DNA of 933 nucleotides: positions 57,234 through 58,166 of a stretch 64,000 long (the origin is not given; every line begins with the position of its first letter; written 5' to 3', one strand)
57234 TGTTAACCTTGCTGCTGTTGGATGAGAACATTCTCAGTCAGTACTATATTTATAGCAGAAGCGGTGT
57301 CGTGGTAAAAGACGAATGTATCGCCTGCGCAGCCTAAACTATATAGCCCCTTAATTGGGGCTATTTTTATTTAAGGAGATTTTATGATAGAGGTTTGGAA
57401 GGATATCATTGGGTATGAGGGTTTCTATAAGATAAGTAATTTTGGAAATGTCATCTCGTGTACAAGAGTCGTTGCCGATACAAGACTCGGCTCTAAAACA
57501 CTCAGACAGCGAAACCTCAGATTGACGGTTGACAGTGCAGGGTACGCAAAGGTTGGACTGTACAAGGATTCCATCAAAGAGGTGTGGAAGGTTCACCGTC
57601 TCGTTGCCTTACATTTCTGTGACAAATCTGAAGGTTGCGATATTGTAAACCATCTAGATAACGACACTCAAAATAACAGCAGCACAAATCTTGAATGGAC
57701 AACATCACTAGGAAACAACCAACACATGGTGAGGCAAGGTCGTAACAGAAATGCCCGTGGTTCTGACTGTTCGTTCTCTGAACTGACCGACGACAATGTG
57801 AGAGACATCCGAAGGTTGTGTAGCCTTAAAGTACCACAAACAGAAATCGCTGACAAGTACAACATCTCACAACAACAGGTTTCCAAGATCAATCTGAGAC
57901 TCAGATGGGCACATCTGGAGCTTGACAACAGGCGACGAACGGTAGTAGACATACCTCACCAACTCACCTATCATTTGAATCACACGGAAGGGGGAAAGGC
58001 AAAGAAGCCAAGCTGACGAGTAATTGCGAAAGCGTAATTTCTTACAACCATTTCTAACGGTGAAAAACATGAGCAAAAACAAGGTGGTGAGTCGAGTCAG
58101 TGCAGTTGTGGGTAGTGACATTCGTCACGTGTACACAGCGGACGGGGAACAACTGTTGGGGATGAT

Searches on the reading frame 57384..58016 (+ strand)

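Call 39: search_protein_families(library=pfam, proteins=[window:57384-58016:+], max_evalue=0.001)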
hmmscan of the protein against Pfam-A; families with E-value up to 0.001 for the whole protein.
window:57384-58016:+ (210 aa): 2 families
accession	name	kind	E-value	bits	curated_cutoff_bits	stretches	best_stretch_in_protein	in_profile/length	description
PF07463.16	NUMOD4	-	7.1e-13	49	23.4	1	3-59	1-48/49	NUMOD4 motif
PF13392.12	HNH_3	-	3.1e-05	23.9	24.8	1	70-112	3-45/46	HNH endonuclease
